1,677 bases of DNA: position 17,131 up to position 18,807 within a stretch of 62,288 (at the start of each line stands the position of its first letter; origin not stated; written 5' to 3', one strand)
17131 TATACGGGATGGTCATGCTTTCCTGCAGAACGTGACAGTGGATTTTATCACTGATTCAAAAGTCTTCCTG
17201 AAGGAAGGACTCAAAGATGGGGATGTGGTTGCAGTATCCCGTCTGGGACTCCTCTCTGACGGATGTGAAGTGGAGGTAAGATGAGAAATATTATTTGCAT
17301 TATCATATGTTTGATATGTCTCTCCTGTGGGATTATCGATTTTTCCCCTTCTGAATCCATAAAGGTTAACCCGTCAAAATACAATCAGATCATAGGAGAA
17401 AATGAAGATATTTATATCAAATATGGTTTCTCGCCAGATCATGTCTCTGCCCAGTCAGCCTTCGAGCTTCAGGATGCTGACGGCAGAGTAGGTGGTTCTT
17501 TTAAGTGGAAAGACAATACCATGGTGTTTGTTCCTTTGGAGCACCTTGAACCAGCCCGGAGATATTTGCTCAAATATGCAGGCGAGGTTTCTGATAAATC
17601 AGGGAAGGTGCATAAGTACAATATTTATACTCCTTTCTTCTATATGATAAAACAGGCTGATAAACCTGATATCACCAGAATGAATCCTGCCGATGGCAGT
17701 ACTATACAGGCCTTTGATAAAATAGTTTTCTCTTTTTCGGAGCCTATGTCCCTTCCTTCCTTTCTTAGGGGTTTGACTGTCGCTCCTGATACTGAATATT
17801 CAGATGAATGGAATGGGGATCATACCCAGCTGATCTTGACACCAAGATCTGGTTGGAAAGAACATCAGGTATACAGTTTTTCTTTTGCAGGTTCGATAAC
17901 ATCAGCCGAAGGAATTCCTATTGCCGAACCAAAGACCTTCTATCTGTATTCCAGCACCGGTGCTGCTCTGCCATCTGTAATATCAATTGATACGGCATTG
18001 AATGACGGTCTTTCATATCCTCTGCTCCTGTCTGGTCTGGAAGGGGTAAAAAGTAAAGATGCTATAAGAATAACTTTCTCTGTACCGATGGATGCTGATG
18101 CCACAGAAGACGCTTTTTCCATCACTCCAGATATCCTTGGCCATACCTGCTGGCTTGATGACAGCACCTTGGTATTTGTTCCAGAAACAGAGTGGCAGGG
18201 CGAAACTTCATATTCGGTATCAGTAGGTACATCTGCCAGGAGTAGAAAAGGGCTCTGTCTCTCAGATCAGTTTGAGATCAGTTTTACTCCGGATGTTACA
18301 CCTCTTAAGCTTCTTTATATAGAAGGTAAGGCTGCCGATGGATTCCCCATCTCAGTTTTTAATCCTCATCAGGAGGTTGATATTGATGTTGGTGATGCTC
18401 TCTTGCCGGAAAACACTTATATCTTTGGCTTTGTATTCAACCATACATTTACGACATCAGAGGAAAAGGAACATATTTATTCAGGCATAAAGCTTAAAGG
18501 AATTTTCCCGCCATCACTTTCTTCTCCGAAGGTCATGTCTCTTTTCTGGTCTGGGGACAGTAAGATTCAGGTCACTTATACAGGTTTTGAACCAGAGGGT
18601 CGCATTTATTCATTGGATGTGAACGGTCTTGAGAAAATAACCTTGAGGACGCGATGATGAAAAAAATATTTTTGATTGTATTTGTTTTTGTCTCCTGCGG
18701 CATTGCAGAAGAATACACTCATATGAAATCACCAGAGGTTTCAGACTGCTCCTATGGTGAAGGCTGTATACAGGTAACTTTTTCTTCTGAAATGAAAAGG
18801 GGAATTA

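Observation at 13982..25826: Seven-gene RND-like export apparatus with built-in Ig-repeat lipoproteins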

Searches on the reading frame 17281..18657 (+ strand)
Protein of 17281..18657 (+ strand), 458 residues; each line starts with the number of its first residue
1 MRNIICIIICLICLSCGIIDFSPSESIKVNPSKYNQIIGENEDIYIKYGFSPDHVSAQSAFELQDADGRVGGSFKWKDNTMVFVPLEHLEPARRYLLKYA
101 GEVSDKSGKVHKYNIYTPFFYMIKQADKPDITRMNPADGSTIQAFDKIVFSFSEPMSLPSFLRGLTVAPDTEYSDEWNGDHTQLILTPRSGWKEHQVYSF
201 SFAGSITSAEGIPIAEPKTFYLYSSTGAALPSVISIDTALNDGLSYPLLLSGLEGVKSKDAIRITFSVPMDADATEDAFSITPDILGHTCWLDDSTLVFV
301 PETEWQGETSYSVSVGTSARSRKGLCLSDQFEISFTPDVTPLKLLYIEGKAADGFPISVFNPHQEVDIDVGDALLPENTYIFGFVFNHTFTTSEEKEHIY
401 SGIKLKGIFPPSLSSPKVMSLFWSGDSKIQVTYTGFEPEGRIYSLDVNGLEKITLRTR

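Call 4: search_protein_families(library=pfam, proteins=[window:17281-18657:+], max_evalue=0.01)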
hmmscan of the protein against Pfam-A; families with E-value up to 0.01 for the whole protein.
window:17281-18657:+ (458 aa): 2 families
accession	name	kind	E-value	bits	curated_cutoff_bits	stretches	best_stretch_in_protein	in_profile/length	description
PF13205.12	Big_5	-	8.3e-23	81.6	23.6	2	127-219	3-100/105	Bacterial Ig-like domain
PF17964.7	Big_10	-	0.0012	19.5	22.9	0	261-315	101-158/164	Bacterial Ig domain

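Call 5: search_protein_families(library=ncbifam, proteins=[window:17281-18657:+], max_evalue=0.01)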
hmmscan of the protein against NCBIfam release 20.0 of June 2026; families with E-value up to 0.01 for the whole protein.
window:17281-18657:+ (458 aa): 0 families

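Call 8: find_homologous_proteins(query=window:17281-18657:+)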
Query window:17281-18657:+ (458 aa): 28 proteins with E <= 0.001 among 7226 candidates.
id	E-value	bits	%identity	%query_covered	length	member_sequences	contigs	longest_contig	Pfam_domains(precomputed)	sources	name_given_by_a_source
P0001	0.0e+0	1040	99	100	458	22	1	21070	PF13205.13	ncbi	-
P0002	5.8e-267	904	84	100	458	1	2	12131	PF13205.13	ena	-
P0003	2.8e-265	899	83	100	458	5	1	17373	PF13205.13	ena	-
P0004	1.2e-263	893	83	100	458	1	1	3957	PF13205.13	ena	-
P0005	5.7e-251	852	78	100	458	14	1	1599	PF13205.13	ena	-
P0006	3.3e-248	842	77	100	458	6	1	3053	PF13205.13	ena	-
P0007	8.4e-246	835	76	97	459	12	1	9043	PF13205.13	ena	-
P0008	3.4e-238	809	74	100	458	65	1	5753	PF13205.13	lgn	-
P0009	6.5e-237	805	72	100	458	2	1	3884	PF13205.13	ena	-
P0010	5.3e-231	786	71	100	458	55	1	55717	PF13205.13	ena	-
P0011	7.8e-228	775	69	100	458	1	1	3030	PF13205.13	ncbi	-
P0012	8.1e-226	769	69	100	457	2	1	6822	PF13205.13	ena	-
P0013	1.3e-225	768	72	100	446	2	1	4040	PF13205.13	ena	-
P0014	6.8e-225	766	69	100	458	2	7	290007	PF13205.13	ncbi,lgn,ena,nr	ncbi:MAG: Ig-like domain-containing protein [Spirochaetia bacterium]|nr:Ig-like domain-containing pr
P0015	1.8e-224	764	70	100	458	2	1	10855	PF13205.13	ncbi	-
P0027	8.7e-48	182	29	99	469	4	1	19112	PF13205.13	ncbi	ncbi:MAG: Ig-like domain-containing protein [Spirochaetia bacterium]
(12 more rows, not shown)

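Call 10: find_encoding_contigs(protein=P0027, flank=10000, max_places=3)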
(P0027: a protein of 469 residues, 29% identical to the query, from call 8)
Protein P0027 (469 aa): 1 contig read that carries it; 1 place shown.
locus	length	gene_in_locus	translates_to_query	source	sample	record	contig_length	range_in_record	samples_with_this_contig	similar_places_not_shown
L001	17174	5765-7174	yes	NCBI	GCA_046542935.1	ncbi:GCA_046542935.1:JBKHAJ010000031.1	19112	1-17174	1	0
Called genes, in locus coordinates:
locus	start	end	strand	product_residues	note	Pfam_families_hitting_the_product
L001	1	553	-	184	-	PF00989:PAS (weak), PF13188:PAS_8 (weak), PF08448:PAS_4, PF13426:PAS_9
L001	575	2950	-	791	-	PF00072:Response_reg, PF08447:PAS_3, PF08448:PAS_4, PF00989:PAS, PF08448:PAS_4, PF13426:PAS_9, PF13188:PAS_8 (weak), PF00989:PAS (weak), +2 more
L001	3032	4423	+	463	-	PF02321:OEP (weak)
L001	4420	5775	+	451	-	PF00364:Biotin_lipoyl (faint), PF25917:BSH_RND, PF25919:BSH_CusB (weak), PF25973:BSH_CzcB (weak)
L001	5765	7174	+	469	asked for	PF13205:Big_5 (weak)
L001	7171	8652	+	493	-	PF13205:Big_5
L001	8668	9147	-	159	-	-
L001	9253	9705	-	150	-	-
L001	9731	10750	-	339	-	PF04773:FecR (weak)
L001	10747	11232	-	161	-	-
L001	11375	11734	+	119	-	PF07085:DRTGG (weak)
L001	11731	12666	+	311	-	PF00571:CBS, PF02518:HATPase_c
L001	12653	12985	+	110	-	PF07085:DRTGG (weak)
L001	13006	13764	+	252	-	PF02811:PHP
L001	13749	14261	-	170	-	PF00881:Nitroreductase, PF14512:TM1586_NiRdase (weak)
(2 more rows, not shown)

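Call 11: find_encoding_contigs(protein=P0014, flank=10000, max_places=3)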
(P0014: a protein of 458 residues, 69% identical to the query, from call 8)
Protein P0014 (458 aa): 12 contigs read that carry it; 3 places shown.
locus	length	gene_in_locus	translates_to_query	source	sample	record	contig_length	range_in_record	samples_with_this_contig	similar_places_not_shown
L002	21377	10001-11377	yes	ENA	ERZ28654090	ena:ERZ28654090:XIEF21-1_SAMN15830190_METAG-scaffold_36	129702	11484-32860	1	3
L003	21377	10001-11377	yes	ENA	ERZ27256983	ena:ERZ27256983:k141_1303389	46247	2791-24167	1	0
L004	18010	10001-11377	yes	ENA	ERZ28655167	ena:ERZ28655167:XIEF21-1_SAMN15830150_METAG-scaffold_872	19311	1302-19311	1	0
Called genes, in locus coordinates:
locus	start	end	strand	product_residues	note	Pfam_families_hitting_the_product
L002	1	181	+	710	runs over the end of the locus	PF12437:GSIII_N, PF00120:Gln-synt_C, PF18318:Gln-synt_C-ter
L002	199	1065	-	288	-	PF00892:EamA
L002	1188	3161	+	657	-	PF00456:Transketolase_N, PF02779:Transket_pyr, PF02780:Transketolase_C (weak), PF22613:Transketolase_C_1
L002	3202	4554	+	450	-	PF01743:PolyA_pol, PF12627:PolyA_pol_RNAbd, PF01966:HD, PF13735:tRNA_NucTran2_2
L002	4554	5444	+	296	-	PF00294:PfkB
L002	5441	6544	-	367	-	PF13439:Glyco_transf_4, PF13579:Glyco_trans_4_4, PF20706:GT4-conflict (faint), PF00534:Glycos_transf_1, PF13692:Glyco_trans_1_4, PF13524:Glyco_trans_1_2 (weak)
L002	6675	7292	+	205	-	PF07719:TPR_2 (faint), PF13428:TPR_14 (faint), PF13432:TPR_16 (faint), PF14559:TPR_19 (faint), PF13431:TPR_17 (faint)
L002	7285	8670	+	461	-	PF02321:OEP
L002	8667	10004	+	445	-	PF25917:BSH_RND (weak), PF25973:BSH_CzcB, PF25885:HH_EMRA (faint), PF25954:Beta-barrel_RND_2 (faint), PF25989:YknX_C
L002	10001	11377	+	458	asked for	PF13205:Big_5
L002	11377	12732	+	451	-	PF13205:Big_5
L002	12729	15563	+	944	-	PF00873:ACR_tran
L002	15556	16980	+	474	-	PF00873:ACR_tran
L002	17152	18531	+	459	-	PF00873:ACR_tran (weak)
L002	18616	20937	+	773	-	PF00133:tRNA-synt_1, PF09334:tRNA-synt_1g, PF08264:Anticodon_1 (weak), PF19303:Anticodon_3, PF01588:tRNA_bind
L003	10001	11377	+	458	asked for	PF13205:Big_5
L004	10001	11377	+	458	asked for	PF13205:Big_5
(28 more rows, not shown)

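Call 16: find_related_loci(query=A1, collection=genome_contigs, flank=10000)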
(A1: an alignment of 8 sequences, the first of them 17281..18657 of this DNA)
Query A1 (458 aa) in genome_contigs; peptide patterns used: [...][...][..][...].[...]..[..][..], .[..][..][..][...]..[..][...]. (x = any residue, [..] = any of these).
113 stretches matched a pattern; 15 encode a relative of the query (tblastn E <= 1e-3); 15 distinct loci.
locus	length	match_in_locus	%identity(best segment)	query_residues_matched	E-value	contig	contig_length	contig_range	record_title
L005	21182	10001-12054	72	1-458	0e+0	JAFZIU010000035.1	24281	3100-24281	MAG: Spirochaetia bacterium isolate RGIG7805 Water_buffalos_Reticulum-1__c212625, whole genome shotgun sequence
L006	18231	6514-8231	69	1-458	0e+0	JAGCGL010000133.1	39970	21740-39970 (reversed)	MAG: Spirochaetia bacterium isolate RGIG9769 Yak_Omasum-5__c1141094, whole genome shotgun sequence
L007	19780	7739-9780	77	1-458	0e+0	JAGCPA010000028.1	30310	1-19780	MAG: Spirochaetia bacterium isolate RGIG9992 Yak_Reticulum-4__c270090, whole genome shotgun sequence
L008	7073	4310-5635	31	12-449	9e-72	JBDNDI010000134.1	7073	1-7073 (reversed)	MAG: Spirochaetales bacterium isolate RM_bin7_OCT21 C134, whole genome shotgun sequence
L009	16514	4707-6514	33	5-436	2e-70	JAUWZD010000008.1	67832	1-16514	MAG: Spirochaetales bacterium isolate CSMAG_2727 CSMAG_2727_k141_245721_length_67832_cov_12.9922, whole genome shotgun s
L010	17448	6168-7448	31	9-436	6e-65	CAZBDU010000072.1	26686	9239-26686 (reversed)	MAG TPA_asm: uncultured Spirochaetaceae bacterium isolate binchicken_co178_265 genome assembly, contig: NODE_2497_length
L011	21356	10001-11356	29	3-456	3e-57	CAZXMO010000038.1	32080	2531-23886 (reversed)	MAG TPA_asm: uncultured Spirochaetales bacterium isolate binchicken_co8_383 genome assembly, contig: NODE_1743_length_32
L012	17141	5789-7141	29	4-456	8e-56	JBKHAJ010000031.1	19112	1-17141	MAG: Spirochaetia bacterium isolate D1M01_14 NODE_4186_length_19112_cov_4.538175, whole genome shotgun sequence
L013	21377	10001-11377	26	4-449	1e-51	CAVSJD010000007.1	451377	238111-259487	MAG: uncultured Spirochaetota bacterium isolate MFD01721.bin.2.19 genome assembly, contig: contig_39717, whole genome sh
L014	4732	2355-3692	28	7-445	3e-50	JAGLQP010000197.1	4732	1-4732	MAG: Spirochaetales bacterium isolate RS_8_6 ROV157_8.bin.6.fa_197, whole genome shotgun sequence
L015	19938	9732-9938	49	261-328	7e-10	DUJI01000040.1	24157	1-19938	MAG TPA_asm: Thermoplasmata archaeon isolate UBA8695 contig_2068, whole genome shotgun sequence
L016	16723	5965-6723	24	73-335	9e-9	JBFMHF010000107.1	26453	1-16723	MAG: Myxococcota bacterium isolate MAG316 MAG316_107, whole genome shotgun sequence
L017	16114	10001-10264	36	261-347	2e-7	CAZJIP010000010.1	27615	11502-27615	MAG TPA_asm: uncultured Methanomassiliicoccales archaeon isolate SRP093762_co1_91 genome assembly, contig: NODE_1039_len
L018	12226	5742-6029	28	255-350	8e-6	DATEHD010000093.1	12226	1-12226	MAG TPA_asm: Candidatus Krumholzibacteriia bacterium isolate SMAG_U8802 k141_1142423, whole genome shotgun sequence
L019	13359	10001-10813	22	74-337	5e-5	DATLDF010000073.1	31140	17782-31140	MAG TPA_asm: Gemmatimonadaceae bacterium isolate SMAG_U14343 k141_2163481, whole genome shotgun sequence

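Call 20: search_solved_structures(query=A1, max_evalue=1)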
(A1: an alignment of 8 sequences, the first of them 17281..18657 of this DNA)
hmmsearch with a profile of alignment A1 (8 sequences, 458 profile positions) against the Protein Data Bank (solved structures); distinct sequences matched with E-value up to 1: 29.
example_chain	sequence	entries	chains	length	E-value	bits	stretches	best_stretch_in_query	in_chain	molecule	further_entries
4hu2_A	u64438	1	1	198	0.00063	22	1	234-336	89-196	PROBABLE CONSERVED LIPOPROTEIN LPPS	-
3tx4_A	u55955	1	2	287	0.0014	20.8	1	256-336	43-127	Mycobacterium Tuberculosis LD-transpeptidase type 2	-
3tur_A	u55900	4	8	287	0.0014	20.8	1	256-336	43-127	Mycobacteria Tuberculosis LD-transpeptidase type 2 | LD-transpeptidase type 2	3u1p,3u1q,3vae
4qtf_A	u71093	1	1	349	0.0014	20.8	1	236-336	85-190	L,d-transpeptidase LdtB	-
5dvp_A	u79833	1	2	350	0.0014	20.8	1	236-336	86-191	L,D-transpeptidase 2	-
5d7h_A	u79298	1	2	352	0.0015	20.8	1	236-336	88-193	L,D-transpeptidase 2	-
6boi_A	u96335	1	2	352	0.0015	20.7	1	236-336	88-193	Putative conserved lipoprotein LppS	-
4qr7_A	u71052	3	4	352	0.0015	20.7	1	236-336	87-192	L,d-transpeptidase LdtB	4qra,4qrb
5dc2_A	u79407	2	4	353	0.0015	20.7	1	236-336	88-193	L,D-transpeptidase 2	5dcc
8pxy_A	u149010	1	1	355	0.0015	20.7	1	236-336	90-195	L,D-transpeptidase 2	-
8a1j_A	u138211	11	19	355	0.0015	20.7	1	236-336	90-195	L,D-transpeptidase 2 | Transpeptidase,Lipoprotein LppS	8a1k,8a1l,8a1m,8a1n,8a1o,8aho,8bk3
6rlg_A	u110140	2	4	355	0.0015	20.7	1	236-336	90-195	L,D-transpeptidase 2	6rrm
3vyn_A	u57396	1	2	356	0.0015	20.7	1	236-336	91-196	Probable conserved lipoprotein LPPS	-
4gsq_A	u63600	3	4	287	0.0015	20.7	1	256-336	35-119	Probable conserved lipoprotein LPPS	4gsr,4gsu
5du7_A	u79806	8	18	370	0.0016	20.6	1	236-336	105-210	L,D-transpeptidase 2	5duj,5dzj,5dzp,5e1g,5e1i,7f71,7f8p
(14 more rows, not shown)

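Call 33: find_homologous_proteins(query=A2, max_evalue=0.00001)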
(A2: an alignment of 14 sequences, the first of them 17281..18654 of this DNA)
Query A2 (14 sequences) (458 aa, profile of the alignment): 38 proteins with E <= 0.00001 among 8000 candidates.
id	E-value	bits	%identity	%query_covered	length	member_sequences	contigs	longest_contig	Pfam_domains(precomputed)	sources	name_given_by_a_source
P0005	1.1e-210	719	78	100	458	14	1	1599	PF13205.13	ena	-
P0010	1.3e-210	718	71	100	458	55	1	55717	PF13205.13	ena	-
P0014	4.2e-208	710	69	100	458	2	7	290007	PF13205.13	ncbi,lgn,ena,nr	ncbi:MAG: Ig-like domain-containing protein [Spirochaetia bacterium]|nr:Ig-like domain-containing pr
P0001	7.8e-208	709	99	100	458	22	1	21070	PF13205.13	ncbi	-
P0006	4.0e-206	704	77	100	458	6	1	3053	PF13205.13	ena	-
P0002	3.9e-204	697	84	100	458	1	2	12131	PF13205.13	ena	-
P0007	6.1e-204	696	76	97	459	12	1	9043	PF13205.13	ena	-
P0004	1.1e-201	689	83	100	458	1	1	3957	PF13205.13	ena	-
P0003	1.7e-201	688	83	100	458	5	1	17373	PF13205.13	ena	-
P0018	4.0e-201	687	68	100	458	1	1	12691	PF13205.13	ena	-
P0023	1.4e-199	682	63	100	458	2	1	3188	PF13205.13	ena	-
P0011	4.8e-197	674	69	100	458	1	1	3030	PF13205.13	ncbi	-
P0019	9.2e-196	669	69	100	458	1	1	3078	PF13205.13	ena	-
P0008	1.7e-195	669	74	100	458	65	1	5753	PF13205.13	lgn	-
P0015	2.0e-195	668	70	100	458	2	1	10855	PF13205.13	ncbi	-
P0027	9.9e-165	567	29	99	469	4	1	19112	PF13205.13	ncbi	ncbi:MAG: Ig-like domain-containing protein [Spirochaetia bacterium]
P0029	6.2e-160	551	26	97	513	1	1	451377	PF13205.13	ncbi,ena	-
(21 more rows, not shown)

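Call 34: predict_structure(alignment_id=A2)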
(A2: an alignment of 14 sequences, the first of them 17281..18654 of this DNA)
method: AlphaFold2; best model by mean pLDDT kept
length: 458 residues; sequences in the alignment: 14
mean_pLDDT: 87.6   pTM: 0.50
mean pLDDT of the five models: 87.6, 87.0, 85.5, 85.2, 84.9
residues with pLDDT >= 90: 260; 70-90: 164; 50-70: 21; < 50: 13
segments of 3 or more residues with pLDDT < 50: 14-24
pLDDT, mean of each block of 10 residues (from residue 1): 56 47 64 86 89 90 91 92 90 88 84 89 75 94 93 90 87 92 93 91 88 88 87 95 90 90 97 96 94 97 90 96 90 93 90 88 85 72 92 87 92 91 91 90 89 91
secondary structure, 60 per line:
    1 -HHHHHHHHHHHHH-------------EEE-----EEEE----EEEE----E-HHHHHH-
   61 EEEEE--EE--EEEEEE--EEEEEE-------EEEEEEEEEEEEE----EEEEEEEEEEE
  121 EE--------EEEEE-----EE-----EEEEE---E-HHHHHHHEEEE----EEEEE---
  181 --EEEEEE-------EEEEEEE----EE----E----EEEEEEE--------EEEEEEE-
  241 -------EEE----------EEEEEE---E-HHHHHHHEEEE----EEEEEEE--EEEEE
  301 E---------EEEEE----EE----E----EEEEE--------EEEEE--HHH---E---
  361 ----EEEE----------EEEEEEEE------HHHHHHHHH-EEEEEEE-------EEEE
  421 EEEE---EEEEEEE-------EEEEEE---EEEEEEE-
elements in order: H2-14 E28-30 E36-39 E44-47 H54-59 E61-65 E72-77 E80-85 E93-105 E110-122 E131-135 E148-152 H158-164 E165-168 E173-177 E183-188 E196-202 E218-224 E233-239 E248-250 E261-266 H272-278 E279-282 E287-293 E296-301 E311-315 E331-335 E344-348 E365-368 E379-386 H393-401 E403-409 E417-424 E428-434 E442-447 E451-457

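Call 37: fold_search(model_id=the predicted structure, library=pdb)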
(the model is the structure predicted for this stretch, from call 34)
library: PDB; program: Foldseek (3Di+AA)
matches with E <= 10: 1697; with E <= 0.001: 205
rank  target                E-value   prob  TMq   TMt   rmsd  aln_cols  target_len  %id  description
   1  4z7a                  1.1e-09  1.00  0.21  0.26  17.8       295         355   12  Structural and biochemical characterization of a non-functionally redundant M. tuberculosis (3,3) L,D-Transpeptidase, Ld (released 2015-09-02)
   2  6d5a                  1.8e-09  1.00  0.21  0.27  19.2       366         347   11  Crystal structure of L,D-transpeptidase 5 from Mycobacterium tuberculosis in apo form (released 2019-02-27)
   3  4liq_E                3.4e-09  1.00  0.15  0.15  27.1       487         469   11  Structure of the extracellular domain of human CSF-1 receptor in complex with the Fab fragment of RG7155 (released 2014-06-18)
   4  4zfq                  5.4e-09  1.00  0.21  0.27  18.1       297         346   12  Structure of M. tuberculosis (3,3) L,D-Transpeptidase, LdtMt5. (Meropenen-adduct form) (released 2015-09-02)
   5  9gos                  6.8e-09  1.00  0.17  0.03  27.0       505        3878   11  CryoEM structure of the native Chlamydomonas reinhardtii Flagella Membrane Glycoprotein 1B. (released 2025-05-07)
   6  4wrm_A                9.5e-09  1.00  0.19  0.19  15.8       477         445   12  Structure of the human CSF-1:CSF-1R complex (released 2015-08-12)
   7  3vyn_A                1.5e-08  1.00  0.20  0.26  18.4       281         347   12  Crystal structure of Mycobacterium tuberculosis L,D-transpeptidase LdtMt2 N55 truncation mutant (resideus 55-408) (released 2013-06-19)
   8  8pxy_A                1.9e-08  1.00  0.21  0.26  18.6       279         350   13  Crystal structure of the transpeptidase LdtMt2 C354S mutant from Mycobacterium tuberculosis in complex with natural su (released 2024-08-07)
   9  4aq1_A                1.9e-08  1.00  0.16  0.12  37.5       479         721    9  Structure of the SbsB S-layer protein of Geobacillus stearothermophilus PV72p2 in complex with nanobody KB6 (released 2012-06-13)
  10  5d7h_B                1.9e-08  1.00  0.20  0.26  18.6       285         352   11  X-RAY CRYSTAL STRUCTURE OF L,D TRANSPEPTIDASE 2 FROM MYCOBACTERIUM TUBERCULOSIS (released 2016-09-28)
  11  4uj6                  2.2e-08  1.00  0.19  0.14  32.3       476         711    9  Structure of surface layer protein SbsC, domains 1-6 (released 2016-04-27)
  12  5du7_A                2.5e-08  1.00  0.21  0.26  18.4       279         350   13  Crystal structure of ldtMt2 at 1.79 Angstrom resolution (released 2016-09-28)
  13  4uic                  2.5e-08  1.00  0.19  0.13  31.9       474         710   11  Crystal structure of the S-layer protein rSbsC(31-844) (released 2016-04-13)
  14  5uwv_C                2.6e-08  1.00  0.20  0.27  18.6       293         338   11  Crystal structure of Mycobacterium abscessus L,D-transpeptidase 2 (released 2017-08-16)
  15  5uwv_B                3.0e-08  1.00  0.20  0.27  18.4       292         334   12  Crystal structure of Mycobacterium abscessus L,D-transpeptidase 2 (released 2017-08-16)
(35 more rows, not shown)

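Call 47: find_encoding_contigs(protein=P0029, flank=10000, max_places=2)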
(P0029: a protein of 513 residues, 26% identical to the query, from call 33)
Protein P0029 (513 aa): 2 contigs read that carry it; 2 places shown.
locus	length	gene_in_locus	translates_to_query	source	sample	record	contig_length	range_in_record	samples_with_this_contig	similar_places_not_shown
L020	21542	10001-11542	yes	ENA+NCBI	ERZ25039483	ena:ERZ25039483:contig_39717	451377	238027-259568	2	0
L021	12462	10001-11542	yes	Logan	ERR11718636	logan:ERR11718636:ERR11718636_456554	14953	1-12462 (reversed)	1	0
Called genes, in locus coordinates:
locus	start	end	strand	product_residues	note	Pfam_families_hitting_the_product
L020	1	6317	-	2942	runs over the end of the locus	-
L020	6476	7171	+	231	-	PF12895:ANAPC3 (faint), PF24575:TPR_Slam (faint), PF21033:RMD1-3 (faint), PF07719:TPR_2 (faint), PF13174:TPR_6 (faint), PF14559:TPR_19 (weak), PF13432:TPR_16 (weak), PF13414:TPR_11 (weak), +3 more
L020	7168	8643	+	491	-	PF02321:OEP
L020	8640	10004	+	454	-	PF00364:Biotin_lipoyl (faint), PF25917:BSH_RND, PF25973:BSH_CzcB, PF25885:HH_EMRA (weak), PF25954:Beta-barrel_RND_2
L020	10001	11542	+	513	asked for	PF13205:Big_5 (weak)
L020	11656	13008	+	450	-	PF13205:Big_5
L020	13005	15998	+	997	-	PF00873:ACR_tran, PF03176:MMPL (weak)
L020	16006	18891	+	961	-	PF00873:ACR_tran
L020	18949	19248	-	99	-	PF09723:Zn_ribbon_8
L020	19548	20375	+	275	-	PF06724:DUF1206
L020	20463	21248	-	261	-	PF07819:PGAP1 (faint), PF00561:Abhydrolase_1, PF00975:Thioesterase, PF12146:Hydrolase_4, PF12697:Abhydrolase_6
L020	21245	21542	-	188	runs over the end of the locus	PF00881:Nitroreductase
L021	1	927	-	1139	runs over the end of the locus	?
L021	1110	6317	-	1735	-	-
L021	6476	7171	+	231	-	PF12895:ANAPC3 (faint), PF24575:TPR_Slam (faint), PF21033:RMD1-3 (faint), PF07719:TPR_2 (faint), PF13174:TPR_6 (faint), PF14559:TPR_19 (weak), PF13432:TPR_16 (weak), PF13414:TPR_11 (weak), +3 more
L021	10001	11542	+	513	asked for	PF13205:Big_5 (weak)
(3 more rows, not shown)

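Call 49: search_protein_families(library=pfam, proteins=[L005:15556-18249:+, L009:10581-13457:+, L013:15922-18804:+, L009:1470-1925:+, L020:1-6317:-], max_evalue=0.01)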
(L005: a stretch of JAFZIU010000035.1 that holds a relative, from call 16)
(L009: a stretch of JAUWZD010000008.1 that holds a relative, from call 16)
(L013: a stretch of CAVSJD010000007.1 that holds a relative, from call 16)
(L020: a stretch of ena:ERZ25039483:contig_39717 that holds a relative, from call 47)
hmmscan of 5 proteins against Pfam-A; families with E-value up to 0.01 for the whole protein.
L005:15556-18249:+ (898 aa): 2 families
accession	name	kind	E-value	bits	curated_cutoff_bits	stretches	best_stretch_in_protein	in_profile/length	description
PF00873.25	ACR_tran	-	4e-28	98.1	28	2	32-362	33-389/1021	AcrB/AcrD/AcrF family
PF18798.6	LPD3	-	3e-08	34.3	27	1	401-513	9-107/114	Large polyvalent protein-associated domain 3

L009:10581-13457:+ (959 aa): 2 families
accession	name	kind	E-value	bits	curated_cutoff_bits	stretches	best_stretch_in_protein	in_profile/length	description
PF00873.25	ACR_tran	-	2.1e-115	387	28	1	11-958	9-1017/1021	AcrB/AcrD/AcrF family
PF02355.23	SecD_SecF_C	-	1.6e-05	24.9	20.5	1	806-944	29-169/189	Protein export membrane protein SecD/SecF, C-terminal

L013:15922-18804:+ (961 aa): 1 family
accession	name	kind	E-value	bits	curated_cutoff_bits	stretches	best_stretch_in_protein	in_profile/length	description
PF00873.25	ACR_tran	-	2.7e-93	313.9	28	2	2-447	8-485/1021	AcrB/AcrD/AcrF family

L009:1470-1925:+ (152 aa): 0 families

L020:1-6317:- (2105 aa): 0 families

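Call 62: find_homologous_proteins(query=L020:1-6317:-, region=1-400)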
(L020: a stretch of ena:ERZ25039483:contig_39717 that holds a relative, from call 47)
Query L020:1-6317:-, residues 1-400 (400 aa): 9 proteins with E <= 0.001 among 8000 candidates.
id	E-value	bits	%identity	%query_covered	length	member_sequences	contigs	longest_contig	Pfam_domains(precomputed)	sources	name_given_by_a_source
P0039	2.5e-249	845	100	100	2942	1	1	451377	-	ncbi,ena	-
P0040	5.7e-43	166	36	88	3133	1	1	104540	-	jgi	-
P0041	5.2e-29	120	31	72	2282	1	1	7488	-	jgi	jgi:hypothetical protein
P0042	4.4e-18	84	31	65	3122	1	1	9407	-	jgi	jgi:hypothetical protein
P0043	1.5e-16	79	36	39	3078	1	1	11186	-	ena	-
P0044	1.1e-10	60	26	85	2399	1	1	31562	-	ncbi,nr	ncbi:MAG: hypothetical protein RBT62_08300, partial [Spirochaetia bacterium]|nr:hypothetical protein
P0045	2.9e-8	52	26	88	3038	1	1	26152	-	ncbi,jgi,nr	ncbi:MAG: hypothetical protein LBR16_07760 [Treponema sp.]|jgi:hypothetical protein|nr:hypothetical 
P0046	4.2e-8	51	29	76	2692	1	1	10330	-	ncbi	-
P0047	1.8e-7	49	26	81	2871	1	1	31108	-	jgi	jgi:hypothetical protein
